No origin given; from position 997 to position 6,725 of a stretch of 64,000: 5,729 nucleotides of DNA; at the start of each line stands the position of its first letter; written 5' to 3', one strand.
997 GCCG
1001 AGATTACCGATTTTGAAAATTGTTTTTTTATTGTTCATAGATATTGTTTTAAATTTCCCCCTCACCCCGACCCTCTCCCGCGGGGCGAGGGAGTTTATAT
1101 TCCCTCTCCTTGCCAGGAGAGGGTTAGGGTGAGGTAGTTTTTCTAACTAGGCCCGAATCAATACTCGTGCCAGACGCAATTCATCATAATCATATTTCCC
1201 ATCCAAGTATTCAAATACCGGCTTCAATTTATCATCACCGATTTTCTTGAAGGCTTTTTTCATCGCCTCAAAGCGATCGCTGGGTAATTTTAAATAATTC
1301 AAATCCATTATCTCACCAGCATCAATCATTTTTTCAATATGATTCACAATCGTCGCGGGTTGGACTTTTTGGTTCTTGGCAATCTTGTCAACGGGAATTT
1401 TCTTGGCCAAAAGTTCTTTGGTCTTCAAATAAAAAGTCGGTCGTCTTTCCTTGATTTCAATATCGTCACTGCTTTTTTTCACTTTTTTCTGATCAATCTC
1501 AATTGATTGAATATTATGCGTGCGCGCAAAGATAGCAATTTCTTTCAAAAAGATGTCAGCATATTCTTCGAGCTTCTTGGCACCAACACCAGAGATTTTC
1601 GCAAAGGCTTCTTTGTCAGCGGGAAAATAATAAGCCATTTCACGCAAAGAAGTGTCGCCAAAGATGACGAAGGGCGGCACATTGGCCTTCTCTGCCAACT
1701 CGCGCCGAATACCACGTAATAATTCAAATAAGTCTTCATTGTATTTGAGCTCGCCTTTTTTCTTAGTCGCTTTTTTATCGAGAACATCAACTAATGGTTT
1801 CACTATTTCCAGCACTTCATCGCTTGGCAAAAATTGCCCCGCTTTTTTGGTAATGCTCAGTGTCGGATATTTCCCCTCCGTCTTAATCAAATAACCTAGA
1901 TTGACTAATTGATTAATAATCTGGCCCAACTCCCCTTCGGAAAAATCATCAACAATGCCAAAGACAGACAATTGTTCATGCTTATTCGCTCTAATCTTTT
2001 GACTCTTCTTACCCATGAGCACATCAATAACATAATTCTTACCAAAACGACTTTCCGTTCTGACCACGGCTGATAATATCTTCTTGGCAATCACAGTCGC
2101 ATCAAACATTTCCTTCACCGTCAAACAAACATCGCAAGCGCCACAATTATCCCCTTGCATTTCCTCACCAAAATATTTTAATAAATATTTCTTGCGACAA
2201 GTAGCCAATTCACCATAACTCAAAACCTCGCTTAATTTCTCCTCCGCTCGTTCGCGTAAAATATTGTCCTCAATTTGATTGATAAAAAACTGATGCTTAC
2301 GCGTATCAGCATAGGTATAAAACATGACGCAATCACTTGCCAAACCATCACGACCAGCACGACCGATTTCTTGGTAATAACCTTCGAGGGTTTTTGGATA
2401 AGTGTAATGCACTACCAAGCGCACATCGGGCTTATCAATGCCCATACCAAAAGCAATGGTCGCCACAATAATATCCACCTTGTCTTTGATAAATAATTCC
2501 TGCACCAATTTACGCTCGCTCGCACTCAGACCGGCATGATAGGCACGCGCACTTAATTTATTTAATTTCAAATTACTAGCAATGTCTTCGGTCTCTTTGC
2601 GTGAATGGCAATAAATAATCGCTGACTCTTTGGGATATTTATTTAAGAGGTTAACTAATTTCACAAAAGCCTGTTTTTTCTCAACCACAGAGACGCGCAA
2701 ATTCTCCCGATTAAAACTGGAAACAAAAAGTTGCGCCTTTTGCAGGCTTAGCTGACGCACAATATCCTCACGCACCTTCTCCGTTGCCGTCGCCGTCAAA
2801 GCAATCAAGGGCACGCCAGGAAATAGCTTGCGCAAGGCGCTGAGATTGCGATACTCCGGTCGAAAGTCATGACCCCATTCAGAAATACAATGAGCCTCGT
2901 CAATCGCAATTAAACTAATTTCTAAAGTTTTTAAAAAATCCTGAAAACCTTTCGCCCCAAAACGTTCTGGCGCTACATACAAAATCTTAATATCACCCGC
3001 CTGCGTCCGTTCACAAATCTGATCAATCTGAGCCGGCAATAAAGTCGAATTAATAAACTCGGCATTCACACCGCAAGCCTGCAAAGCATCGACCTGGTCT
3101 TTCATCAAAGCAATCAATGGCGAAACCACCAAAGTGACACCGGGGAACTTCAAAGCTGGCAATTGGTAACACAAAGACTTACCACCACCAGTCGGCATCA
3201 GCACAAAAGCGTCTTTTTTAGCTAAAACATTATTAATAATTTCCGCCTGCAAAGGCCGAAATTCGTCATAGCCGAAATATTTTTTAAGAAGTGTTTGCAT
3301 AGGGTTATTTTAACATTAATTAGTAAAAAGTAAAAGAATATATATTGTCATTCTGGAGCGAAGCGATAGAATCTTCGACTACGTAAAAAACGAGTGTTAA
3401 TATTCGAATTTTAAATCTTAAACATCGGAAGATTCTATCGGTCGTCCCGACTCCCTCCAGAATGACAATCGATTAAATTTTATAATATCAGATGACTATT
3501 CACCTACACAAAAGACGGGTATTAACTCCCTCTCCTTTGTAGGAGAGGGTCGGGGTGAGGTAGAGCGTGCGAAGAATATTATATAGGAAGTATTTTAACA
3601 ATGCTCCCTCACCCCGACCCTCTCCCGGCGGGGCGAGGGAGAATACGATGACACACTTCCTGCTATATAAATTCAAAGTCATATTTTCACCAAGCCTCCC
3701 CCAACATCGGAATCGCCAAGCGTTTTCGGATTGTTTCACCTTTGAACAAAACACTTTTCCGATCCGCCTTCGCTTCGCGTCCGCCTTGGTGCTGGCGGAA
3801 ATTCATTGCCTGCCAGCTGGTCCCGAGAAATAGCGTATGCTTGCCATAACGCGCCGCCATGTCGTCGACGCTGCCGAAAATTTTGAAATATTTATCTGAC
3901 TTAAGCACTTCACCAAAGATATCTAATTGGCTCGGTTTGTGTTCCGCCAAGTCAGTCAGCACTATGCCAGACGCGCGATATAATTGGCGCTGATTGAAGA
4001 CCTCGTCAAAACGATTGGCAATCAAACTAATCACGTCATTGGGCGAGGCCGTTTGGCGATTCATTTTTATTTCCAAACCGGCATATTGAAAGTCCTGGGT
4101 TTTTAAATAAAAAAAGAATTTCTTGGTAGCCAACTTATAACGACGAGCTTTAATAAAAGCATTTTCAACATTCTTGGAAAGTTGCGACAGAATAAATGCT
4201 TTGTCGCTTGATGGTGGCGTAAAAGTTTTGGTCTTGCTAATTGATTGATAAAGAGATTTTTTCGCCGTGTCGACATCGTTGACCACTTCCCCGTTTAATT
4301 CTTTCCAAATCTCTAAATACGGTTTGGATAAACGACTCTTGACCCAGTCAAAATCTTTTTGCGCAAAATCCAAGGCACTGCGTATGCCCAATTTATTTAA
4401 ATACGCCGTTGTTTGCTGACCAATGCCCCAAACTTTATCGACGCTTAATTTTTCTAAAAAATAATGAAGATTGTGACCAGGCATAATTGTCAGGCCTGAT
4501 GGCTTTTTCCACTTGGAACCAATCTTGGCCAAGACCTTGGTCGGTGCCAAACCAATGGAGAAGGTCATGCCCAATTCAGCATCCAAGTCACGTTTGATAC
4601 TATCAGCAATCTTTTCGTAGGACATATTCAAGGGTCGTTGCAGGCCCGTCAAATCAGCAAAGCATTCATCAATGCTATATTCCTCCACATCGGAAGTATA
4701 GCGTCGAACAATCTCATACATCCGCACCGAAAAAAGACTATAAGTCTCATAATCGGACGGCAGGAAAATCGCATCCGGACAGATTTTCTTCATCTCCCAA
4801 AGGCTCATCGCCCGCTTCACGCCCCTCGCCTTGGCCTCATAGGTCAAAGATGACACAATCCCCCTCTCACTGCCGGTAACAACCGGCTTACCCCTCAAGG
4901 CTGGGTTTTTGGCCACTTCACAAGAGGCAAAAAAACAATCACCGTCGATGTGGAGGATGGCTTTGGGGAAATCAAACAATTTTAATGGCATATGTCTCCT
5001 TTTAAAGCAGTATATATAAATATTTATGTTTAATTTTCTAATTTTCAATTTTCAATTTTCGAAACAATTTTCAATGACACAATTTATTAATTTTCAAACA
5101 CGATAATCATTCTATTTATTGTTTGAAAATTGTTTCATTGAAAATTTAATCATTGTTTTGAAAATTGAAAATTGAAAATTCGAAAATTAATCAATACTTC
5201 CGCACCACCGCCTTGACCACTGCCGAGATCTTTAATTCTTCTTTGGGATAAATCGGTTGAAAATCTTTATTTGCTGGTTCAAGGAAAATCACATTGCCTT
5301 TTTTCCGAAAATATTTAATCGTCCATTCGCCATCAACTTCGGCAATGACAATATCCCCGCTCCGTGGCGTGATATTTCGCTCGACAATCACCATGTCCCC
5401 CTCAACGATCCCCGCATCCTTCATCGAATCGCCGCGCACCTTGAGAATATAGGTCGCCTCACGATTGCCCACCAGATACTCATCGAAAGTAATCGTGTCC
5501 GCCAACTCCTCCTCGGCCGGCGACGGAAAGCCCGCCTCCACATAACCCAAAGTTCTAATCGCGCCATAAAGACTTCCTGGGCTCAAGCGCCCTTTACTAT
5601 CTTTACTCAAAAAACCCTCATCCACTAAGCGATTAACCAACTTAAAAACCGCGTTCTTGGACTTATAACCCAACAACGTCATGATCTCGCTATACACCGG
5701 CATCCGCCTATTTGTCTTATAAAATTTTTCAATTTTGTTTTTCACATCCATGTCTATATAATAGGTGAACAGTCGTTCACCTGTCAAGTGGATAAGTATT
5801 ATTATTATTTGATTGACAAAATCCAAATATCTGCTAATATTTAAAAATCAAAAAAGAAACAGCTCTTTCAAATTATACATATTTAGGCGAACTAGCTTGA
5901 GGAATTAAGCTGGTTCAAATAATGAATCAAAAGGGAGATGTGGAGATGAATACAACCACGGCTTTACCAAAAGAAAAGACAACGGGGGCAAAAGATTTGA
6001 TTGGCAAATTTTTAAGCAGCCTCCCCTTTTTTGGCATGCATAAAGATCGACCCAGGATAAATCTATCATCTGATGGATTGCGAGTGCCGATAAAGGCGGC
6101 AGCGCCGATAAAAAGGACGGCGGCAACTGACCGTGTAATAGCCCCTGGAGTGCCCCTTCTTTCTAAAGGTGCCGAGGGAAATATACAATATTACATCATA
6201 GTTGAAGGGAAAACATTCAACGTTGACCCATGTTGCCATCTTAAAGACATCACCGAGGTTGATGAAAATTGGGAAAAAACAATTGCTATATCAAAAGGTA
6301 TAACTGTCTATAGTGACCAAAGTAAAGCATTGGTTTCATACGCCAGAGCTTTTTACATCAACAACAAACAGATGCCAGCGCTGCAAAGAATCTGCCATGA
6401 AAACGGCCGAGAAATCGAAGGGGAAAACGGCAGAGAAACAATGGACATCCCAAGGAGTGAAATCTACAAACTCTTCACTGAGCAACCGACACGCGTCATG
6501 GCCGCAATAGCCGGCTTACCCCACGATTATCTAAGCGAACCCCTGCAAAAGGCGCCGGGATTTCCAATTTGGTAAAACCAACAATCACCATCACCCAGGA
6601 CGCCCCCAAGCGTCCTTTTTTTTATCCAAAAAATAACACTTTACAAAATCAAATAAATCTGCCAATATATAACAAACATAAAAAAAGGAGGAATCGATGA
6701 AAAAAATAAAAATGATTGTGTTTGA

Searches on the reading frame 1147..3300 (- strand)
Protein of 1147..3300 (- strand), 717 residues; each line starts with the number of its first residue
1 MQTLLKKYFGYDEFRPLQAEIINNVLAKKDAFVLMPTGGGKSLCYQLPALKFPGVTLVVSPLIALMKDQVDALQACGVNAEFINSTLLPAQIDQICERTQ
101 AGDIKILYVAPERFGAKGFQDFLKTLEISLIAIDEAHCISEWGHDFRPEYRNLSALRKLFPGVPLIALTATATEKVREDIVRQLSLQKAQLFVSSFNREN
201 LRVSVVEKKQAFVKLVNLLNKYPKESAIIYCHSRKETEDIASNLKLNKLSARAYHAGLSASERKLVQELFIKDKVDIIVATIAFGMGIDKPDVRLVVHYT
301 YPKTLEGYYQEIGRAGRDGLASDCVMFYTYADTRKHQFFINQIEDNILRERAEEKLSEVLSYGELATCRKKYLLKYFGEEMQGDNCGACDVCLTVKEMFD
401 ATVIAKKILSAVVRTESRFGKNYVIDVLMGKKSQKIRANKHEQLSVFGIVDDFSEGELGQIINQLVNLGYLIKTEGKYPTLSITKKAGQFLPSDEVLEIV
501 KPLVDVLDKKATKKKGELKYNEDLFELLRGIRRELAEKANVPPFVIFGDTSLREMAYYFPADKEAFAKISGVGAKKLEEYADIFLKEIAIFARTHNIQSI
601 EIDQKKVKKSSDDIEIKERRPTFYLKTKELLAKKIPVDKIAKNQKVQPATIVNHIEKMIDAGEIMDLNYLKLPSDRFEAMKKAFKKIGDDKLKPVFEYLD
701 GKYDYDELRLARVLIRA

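Call 9: search_protein_families(library=pfam, proteins=[window:1147-3300:-], max_evalue=0.001)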
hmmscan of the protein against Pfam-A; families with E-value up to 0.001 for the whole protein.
window:1147-3300:- (717 aa): 8 families
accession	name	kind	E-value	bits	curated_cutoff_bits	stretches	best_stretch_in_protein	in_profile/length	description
PF09382.16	RQC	-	2.8e-32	111.4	23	1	396-501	2-107/114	RQC domain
PF00270.35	DEAD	-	5.4e-28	98.2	26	1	15-177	1-165/167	DEAD/DEAH box helicase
PF00271.37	Helicase_C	-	1.7e-24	86.6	23.5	1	213-319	4-110/110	Helicase conserved C-terminal domain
PF14493.12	HTH_40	-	3.3e-19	69.4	27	1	625-712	3-89/89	Helix-turn-helix domain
PF00570.28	HRDC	-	5.1e-19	68.4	23.8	1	522-588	2-68/68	HRDC domain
PF16124.10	RecQ_Zn_bind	-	1.1e-15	58.6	25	1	330-393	1-66/66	RecQ zinc-binding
PF04851.21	ResIII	-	9.5e-07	29.3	22.5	1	13-172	3-162/164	Type III restriction enzyme, res subunit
PF11408.13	Helicase_Sgs1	-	7.4e-05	23.2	22.2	1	524-582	8-66/80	Sgs1 RecQ helicase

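Call 79: find_encoding_contigs(protein=window:1147-3300:-, flank=10000, max_places=1)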
Protein window:1147-3300:- (717 aa): 3 contigs read that carry it; 1 place shown.
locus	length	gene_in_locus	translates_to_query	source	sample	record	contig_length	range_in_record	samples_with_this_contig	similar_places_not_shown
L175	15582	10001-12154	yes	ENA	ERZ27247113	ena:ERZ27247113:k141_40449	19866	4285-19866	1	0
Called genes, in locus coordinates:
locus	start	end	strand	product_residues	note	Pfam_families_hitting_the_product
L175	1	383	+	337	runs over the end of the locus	PF00768:Peptidase_S11, PF13354:Beta-lactamase2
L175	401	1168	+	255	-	PF00121:TIM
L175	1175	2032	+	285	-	PF01116:F_bP_aldolase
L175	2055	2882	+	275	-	PF13181:TPR_8 (faint), PF14559:TPR_19 (faint), PF23914:TPR_CcmH_CycH (faint), PF00515:TPR_1 (faint), PF07719:TPR_2 (faint)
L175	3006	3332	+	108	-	-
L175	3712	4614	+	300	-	PF00892:EamA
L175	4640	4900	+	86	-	PF01541:GIY-YIG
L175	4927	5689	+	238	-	-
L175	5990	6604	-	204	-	PF00702:Hydrolase, PF13419:HAD_2, PF13242:Hydrolase_like (weak)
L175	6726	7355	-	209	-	PF04358:DsrC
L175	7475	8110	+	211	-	PF00717:Peptidase_S24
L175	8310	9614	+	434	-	PF00817:IMS, PF11799:IMS_C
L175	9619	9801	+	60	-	-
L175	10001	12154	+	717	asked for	PF00270:DEAD, PF04851:ResIII (weak), PF00271:Helicase_C, PF16124:RecQ_Zn_bind, PF09382:RQC, PF00570:HRDC, PF14493:HTH_40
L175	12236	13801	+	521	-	PF00528:BPD_transp_1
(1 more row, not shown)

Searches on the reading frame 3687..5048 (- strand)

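Call 9: search_protein_families(library=pfam, proteins=[window:3687-5048:-], max_evalue=0.001)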
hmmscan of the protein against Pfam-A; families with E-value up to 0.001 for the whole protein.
window:3687-5048:- (453 aa): 3 families
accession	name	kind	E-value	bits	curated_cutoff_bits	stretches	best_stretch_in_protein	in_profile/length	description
PF00817.25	IMS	-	2.8e-46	157.5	23.2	1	34-178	1-147/148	impB/mucB/samB family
PF11799.13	IMS_C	-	5.8e-12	46.4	20.7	1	268-376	2-108/109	impB/mucB/samB family C-terminal domain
PF11798.14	IMS_HHH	-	6.1e-05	23.5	24.4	1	197-222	7-32/32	IMS family HHH motif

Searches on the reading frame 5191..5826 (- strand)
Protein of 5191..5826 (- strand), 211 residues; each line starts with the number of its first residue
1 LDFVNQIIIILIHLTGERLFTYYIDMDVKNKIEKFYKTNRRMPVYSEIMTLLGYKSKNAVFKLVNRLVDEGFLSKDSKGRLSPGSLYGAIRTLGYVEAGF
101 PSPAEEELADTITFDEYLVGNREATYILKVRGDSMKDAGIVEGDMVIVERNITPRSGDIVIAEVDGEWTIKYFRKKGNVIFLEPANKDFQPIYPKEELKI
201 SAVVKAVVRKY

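Call 9: search_protein_families(library=pfam, proteins=[window:5191-5826:-], max_evalue=0.001)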
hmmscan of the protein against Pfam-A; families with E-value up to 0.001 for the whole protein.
window:5191-5826:- (211 aa): 1 family
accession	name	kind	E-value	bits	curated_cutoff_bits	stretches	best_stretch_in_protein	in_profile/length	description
PF00717.28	Peptidase_S24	-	7.3e-29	100.3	23.3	1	94-204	4-115/116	Peptidase S24-like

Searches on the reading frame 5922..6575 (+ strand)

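Call 9: search_protein_families(library=pfam, proteins=[window:5922-6575:+], max_evalue=0.001)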
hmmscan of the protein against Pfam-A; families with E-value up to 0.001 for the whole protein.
window:5922-6575:+ (217 aa): 1 family
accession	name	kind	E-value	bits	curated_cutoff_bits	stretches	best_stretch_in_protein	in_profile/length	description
PF04358.19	DsrC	-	6.3e-13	49.5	24.9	1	94-201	2-102/107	DsrC like protein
